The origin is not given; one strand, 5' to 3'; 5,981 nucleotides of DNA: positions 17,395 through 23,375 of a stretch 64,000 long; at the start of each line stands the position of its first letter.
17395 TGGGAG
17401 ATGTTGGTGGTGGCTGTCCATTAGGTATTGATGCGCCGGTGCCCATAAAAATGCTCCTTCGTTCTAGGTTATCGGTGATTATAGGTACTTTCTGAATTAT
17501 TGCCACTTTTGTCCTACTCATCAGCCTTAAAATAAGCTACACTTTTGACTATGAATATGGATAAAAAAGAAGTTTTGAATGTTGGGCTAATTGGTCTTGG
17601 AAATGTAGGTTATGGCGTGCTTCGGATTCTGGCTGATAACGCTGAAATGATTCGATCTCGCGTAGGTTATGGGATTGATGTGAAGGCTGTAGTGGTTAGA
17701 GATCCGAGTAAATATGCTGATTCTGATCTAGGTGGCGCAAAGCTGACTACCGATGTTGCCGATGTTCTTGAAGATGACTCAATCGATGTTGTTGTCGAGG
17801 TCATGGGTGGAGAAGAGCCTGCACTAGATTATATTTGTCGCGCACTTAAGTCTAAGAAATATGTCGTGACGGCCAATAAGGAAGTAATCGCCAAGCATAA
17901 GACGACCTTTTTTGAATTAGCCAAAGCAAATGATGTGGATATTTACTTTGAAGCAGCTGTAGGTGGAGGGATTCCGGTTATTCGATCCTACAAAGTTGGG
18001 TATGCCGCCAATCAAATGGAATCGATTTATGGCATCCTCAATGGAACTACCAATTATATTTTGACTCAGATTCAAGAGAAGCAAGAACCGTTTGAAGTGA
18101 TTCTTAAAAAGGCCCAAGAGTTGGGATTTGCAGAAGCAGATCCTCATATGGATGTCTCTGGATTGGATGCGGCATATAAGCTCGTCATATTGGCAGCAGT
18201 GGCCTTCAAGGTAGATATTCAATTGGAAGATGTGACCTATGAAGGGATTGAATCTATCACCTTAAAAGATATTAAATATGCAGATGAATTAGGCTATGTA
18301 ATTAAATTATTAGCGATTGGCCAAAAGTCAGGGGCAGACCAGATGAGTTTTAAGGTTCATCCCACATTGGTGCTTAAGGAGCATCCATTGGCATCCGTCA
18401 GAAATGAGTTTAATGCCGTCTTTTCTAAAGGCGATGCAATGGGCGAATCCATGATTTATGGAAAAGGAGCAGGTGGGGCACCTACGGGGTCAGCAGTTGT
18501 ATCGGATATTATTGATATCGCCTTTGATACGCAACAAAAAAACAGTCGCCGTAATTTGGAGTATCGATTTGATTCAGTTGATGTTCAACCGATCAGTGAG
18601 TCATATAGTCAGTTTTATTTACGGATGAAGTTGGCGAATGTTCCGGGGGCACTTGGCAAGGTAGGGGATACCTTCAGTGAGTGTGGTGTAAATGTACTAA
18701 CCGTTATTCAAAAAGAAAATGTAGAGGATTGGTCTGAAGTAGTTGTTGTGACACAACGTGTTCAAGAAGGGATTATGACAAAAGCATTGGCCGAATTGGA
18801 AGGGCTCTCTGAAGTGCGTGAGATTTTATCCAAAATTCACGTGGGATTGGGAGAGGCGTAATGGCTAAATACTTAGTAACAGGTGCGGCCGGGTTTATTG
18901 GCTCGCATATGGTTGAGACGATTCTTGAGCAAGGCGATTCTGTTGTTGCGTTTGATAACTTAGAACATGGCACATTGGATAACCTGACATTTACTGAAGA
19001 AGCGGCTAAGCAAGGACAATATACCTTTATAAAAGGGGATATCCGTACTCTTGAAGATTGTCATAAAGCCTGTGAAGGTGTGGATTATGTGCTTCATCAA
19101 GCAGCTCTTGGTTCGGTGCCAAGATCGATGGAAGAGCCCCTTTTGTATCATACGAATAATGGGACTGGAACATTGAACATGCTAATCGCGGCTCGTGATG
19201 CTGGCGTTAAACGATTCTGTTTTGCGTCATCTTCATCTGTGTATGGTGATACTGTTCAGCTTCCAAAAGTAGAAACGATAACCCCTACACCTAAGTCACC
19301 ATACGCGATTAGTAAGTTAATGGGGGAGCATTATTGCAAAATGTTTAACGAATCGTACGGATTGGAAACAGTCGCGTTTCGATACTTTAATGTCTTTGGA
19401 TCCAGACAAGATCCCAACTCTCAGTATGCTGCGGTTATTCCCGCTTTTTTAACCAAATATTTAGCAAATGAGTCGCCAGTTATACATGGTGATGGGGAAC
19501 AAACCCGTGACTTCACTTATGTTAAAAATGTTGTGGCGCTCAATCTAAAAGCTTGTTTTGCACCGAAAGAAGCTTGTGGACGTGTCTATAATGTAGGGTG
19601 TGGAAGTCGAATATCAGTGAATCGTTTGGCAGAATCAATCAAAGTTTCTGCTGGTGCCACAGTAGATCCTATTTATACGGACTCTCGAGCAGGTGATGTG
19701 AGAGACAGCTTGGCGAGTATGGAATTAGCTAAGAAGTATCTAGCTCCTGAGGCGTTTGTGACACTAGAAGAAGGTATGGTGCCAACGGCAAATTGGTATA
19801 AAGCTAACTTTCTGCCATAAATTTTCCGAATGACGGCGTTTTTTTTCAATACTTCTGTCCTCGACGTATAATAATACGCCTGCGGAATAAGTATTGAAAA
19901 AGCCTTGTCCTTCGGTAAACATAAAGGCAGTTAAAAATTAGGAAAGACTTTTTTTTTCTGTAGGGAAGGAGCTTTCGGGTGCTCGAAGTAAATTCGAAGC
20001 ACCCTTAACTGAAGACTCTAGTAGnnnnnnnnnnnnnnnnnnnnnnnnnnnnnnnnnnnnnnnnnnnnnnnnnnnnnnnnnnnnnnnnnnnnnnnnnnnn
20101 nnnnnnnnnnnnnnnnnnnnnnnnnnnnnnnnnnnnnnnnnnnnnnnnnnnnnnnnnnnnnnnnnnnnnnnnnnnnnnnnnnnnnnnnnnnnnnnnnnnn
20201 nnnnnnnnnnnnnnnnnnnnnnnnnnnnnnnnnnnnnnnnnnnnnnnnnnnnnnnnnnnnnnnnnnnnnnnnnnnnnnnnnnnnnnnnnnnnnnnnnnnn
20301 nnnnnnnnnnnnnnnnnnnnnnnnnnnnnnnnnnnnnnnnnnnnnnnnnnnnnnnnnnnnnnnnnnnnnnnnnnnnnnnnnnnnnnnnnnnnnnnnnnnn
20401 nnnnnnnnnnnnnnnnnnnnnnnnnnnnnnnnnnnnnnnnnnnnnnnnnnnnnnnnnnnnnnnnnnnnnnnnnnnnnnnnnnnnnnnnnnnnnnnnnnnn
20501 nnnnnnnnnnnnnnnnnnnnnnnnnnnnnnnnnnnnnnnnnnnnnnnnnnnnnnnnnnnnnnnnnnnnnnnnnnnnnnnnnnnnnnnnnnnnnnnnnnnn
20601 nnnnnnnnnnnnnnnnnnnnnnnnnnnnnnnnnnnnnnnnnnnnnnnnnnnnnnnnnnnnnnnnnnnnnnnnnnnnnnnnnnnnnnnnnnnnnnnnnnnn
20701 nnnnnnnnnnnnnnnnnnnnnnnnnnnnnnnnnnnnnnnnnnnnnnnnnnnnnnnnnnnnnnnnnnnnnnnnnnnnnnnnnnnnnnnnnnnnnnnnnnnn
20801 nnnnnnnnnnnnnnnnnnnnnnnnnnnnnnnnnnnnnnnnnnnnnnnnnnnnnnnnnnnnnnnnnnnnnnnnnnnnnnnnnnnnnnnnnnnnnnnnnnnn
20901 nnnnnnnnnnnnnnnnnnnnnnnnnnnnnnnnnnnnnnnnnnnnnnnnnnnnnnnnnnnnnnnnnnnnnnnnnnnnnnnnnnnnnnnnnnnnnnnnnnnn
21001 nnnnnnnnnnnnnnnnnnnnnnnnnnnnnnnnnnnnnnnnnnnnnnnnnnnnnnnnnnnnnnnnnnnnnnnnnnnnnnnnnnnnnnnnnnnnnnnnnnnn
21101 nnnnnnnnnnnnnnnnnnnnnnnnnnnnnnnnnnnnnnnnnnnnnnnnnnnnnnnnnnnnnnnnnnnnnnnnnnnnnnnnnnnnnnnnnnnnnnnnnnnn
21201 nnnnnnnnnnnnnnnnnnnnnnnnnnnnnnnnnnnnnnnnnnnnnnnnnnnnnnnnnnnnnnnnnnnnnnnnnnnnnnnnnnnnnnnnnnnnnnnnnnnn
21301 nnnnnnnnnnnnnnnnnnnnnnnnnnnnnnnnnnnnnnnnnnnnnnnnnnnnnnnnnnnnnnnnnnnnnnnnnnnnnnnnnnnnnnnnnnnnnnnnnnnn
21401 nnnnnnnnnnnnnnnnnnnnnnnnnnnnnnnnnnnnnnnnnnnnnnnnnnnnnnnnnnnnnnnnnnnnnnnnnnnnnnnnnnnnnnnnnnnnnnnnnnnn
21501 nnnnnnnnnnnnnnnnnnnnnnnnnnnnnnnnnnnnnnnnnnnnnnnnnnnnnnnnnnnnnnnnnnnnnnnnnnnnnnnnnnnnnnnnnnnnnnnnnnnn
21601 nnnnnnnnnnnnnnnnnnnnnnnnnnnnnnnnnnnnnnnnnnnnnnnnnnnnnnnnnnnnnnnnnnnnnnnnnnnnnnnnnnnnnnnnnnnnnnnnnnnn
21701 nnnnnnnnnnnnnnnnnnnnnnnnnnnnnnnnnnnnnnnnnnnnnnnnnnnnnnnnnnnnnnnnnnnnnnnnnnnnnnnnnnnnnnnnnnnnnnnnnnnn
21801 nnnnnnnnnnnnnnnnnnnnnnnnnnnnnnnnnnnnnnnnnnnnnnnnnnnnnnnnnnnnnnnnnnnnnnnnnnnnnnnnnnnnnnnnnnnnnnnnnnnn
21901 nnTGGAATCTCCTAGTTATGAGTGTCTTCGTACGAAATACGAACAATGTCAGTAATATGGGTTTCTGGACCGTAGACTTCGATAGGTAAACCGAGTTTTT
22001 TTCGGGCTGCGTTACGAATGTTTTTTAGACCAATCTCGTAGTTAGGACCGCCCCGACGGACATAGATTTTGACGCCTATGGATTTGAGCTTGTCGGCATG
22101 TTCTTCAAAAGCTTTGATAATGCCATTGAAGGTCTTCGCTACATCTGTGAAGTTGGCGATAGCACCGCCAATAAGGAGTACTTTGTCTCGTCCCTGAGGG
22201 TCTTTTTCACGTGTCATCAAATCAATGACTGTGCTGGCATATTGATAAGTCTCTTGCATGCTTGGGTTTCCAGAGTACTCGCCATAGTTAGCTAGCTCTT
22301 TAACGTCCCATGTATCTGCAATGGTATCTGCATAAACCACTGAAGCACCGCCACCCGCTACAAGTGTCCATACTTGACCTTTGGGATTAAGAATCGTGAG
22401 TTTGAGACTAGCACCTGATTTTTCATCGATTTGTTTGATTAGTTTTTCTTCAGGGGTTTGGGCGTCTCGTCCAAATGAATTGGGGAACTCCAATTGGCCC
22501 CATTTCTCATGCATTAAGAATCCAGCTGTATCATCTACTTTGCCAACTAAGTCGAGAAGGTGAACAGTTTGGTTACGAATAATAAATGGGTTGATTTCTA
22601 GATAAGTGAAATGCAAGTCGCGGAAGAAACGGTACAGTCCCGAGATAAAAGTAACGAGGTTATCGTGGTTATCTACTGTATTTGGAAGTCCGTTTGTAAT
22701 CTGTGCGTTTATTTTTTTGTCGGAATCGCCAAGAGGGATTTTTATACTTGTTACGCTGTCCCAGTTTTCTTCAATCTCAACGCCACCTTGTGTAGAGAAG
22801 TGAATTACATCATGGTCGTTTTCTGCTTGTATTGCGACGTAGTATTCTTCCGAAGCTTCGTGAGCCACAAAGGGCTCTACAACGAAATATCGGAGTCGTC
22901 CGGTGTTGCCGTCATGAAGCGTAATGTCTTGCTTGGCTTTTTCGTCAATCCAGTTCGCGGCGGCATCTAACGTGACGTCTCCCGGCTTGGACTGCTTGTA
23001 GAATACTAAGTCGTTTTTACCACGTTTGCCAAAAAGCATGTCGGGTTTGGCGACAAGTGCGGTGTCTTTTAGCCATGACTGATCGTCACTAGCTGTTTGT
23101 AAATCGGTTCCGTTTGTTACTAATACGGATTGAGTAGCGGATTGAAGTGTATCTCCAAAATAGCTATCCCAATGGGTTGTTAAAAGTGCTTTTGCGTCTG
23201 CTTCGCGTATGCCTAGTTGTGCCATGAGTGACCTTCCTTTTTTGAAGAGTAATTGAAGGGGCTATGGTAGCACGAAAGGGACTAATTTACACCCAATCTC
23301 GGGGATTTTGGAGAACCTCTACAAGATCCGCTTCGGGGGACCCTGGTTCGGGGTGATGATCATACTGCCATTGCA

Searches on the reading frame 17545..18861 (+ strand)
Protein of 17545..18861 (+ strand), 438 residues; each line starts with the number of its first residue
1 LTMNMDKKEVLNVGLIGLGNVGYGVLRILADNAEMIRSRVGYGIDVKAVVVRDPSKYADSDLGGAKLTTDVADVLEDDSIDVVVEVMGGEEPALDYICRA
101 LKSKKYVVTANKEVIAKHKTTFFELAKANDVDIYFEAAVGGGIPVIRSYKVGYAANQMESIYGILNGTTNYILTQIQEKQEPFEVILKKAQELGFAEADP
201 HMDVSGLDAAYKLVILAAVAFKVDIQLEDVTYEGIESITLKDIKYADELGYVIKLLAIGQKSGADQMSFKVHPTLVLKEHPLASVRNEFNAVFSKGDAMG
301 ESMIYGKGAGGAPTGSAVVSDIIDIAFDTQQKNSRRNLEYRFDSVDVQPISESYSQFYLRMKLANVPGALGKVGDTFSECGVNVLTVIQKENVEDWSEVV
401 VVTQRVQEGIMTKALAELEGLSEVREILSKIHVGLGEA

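Call 10: search_protein_families(library=ncbifam, proteins=[window:17545-18861:+], max_evalue=0.01)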
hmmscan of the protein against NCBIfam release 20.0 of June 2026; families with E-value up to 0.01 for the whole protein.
window:17545-18861:+ (438 aa): 10 families
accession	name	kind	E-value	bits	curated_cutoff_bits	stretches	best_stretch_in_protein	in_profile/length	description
NF004976.0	PRK06349.1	subfamily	4.4e-151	503.8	205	1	9-433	3-426/430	homoserine dehydrogenase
NF004912.0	PRK06270.1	equivalog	5.1e-81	272.7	373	1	11-330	4-341/343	homoserine dehydrogenase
NF006235.0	PRK08374.1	equivalog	9.1e-51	172.9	451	2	73-329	85-332/336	homoserine dehydrogenase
NF005290.0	PRK06813.1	equivalog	5.7e-44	150.5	286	1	83-326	94-337/346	homoserine dehydrogenase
NF005002.0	PRK06392.1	equivalog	8.3e-32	110.4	296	1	11-239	4-246/329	homoserine dehydrogenase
NF006959.0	PRK09436.1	equivalog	1.1e-27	96.5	726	1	6-326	461-813/819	bifunctional aspartate kinase/homoserine dehydrogenase I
NF007003.0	PRK09466.1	subfamily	4.6e-18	65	582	1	11-234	459-697/810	bifunctional aspartate kinase/homoserine dehydrogenase II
NF003361.0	PRK04435.1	equivalog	8.5e-05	22.4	131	1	353-427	67-142/148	ACT domain-containing protein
TIGR01327.1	PGDH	equivalog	0.00031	19.6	454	1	339-425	434-521/525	phosphoglycerate dehydrogenase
NF009825.0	PRK13302.1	equivalog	0.003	17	253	1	8-133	4-119/271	aspartate dehydrogenase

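Call 12: find_related_loci(query=window:17545-18861:+, collection=genome_contigs, flank=10000)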
Query window:17545-18861:+ (438 aa) in genome_contigs; peptide patterns used: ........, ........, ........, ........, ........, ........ (x = any residue, [..] = any of these).
43 stretches matched a pattern; 5 encode a relative of the query (tblastn E <= 1e-3); 5 distinct loci.
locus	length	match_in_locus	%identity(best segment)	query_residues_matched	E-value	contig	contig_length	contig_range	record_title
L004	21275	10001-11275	43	8-433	3e-105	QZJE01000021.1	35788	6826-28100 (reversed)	MAG: Actinobacteria bacterium isolate SURF_47 Ga0104751_1001756, whole genome shotgun sequence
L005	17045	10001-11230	41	6-421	4e-84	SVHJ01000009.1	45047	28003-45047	MAG: Clostridiales bacterium isolate SIG381 NODE_4125_length_45047_cov_1.874711, whole genome shotgun sequence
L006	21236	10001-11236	37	11-418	2e-78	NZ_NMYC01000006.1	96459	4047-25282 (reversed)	Bifidobacterium anseris strain Goo31D Contig_6, whole genome shotgun sequence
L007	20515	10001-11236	38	11-418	3e-78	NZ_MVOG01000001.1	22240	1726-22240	Bifidobacterium italicum strain Rab10A Contig_1, whole genome shotgun sequence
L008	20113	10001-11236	37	11-418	1e-77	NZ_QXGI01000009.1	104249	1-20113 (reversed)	Bifidobacterium castoris strain 2020B Contig_9, whole genome shotgun sequence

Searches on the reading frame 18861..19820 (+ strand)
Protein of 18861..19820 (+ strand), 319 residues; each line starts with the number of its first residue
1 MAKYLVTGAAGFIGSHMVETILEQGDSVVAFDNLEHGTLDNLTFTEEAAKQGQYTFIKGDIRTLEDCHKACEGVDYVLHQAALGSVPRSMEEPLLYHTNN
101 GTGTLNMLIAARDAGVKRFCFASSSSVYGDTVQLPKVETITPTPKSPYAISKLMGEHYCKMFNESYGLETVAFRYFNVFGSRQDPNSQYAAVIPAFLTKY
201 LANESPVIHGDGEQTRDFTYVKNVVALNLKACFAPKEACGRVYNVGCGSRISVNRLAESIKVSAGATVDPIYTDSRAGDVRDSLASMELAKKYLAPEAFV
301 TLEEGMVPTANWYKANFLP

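Call 10: search_protein_families(library=ncbifam, proteins=[window:18861-19820:+], max_evalue=0.01)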
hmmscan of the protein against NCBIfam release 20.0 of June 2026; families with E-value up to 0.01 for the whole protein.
window:18861-19820:+ (319 aa): 40 families (the best 25 are shown)
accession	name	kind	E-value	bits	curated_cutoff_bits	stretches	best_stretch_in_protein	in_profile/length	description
NF011728.1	PRK15181.1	equivalog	2.5e-81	273.4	760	1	3-314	17-338/348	Vi polysaccharide biosynthesis UDP-N-acetylglucosaminuronic acid C-4 epimerase TviC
TIGR01179.1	galE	equivalog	1.6e-51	175.1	262.3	1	4-314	2-326/332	UDP-glucose 4-epimerase GalE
TIGR04180.1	EDH_00030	hypoth_equivalog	4.8e-51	173.6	475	1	5-275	2-267/297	NAD-dependent 4,6-dehydratase LegB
TIGR01181.1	dTDP_gluc_dehyt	equivalog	1.8e-44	152.1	365.1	1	3-316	1-314/321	dTDP-glucose 4,6-dehydratase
TIGR02197.1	heptose_epim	equivalog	7.3e-38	130.5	274.6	1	5-307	2-307/316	ADP-glyceromanno-heptose 6-epimerase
NF007956.0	PRK10675.1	subfamily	3.6e-37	128.3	394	1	4-313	3-329/338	UDP-glucose 4-epimerase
NF007582.0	PRK10217.1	equivalog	2e-25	89.6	698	1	1-250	1-256/355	dTDP-glucose 4,6-dehydratase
NF007490.0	PRK10084.1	subfamily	8.4e-23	80.9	649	1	3-316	2-337/361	dTDP-glucose 4,6-dehydratase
NF042422.1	oxyalk_red_OleD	equivalog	4.2e-21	75.7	580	1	3-266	2-252/329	2-alkyl-3-oxoalkanoate reductase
NF008360.0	PRK11150.1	equivalog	2.8e-20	72.7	452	1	5-260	3-250/310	ADP-glyceromanno-heptose 6-epimerase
NF047922.1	GDPFucSynFcl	equivalog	6.3e-17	62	500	1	81-315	62-303/308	GDP-L-fucose synthase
TIGR01472.1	gmd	equivalog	1.8e-16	60.3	415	1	5-229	4-236/342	GDP-mannose 4,6-dehydratase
TIGR03466.1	HpnA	hypoth_equivalog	6.8e-16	58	367.65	1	3-169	2-161/327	hopanoid-associated sugar epimerase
NF008872.0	PRK11908.1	equivalog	1e-15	57.6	294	1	1-264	1-271/349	bifunctional UDP-4-keto-pentose/UDP-xylose synthase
NF042423.1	oxyalk_red_Shew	equivalog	3.8e-14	52.5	580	1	3-259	10-252/331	2-alkyl-3-oxoalkanoate reductase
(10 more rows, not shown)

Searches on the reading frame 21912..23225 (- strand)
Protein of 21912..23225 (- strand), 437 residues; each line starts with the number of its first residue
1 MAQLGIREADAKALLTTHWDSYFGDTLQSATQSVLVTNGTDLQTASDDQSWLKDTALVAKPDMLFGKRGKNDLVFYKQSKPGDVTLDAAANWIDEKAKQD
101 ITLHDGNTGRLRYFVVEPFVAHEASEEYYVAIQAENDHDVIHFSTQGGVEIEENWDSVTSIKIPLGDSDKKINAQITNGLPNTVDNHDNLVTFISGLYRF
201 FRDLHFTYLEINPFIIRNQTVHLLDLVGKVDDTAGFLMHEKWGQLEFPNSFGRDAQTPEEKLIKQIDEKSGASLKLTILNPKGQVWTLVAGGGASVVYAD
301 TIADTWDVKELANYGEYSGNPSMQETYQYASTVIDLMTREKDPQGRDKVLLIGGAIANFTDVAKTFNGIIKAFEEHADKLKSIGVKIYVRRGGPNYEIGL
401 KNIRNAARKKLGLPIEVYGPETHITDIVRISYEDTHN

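Call 10: search_protein_families(library=ncbifam, proteins=[window:21912-23225:-], max_evalue=0.01)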
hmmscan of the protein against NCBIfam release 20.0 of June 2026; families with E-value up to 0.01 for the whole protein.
window:21912-23225:- (437 aa): 3 families
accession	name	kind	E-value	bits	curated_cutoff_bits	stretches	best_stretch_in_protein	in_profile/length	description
TIGR01016.1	sucCoAbeta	subfamily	1.7e-15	56.9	375.55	1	32-407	21-365/386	succinate-CoA ligase subunit beta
NF001913.0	PRK00696.1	equivalog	6.5e-15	55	370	1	36-406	19-364/388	ADP-forming succinate--CoA ligase subunit beta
NF010647.0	PRK14046.1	equivalog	5.4e-07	29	604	1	58-245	44-232/392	malate--CoA ligase subunit beta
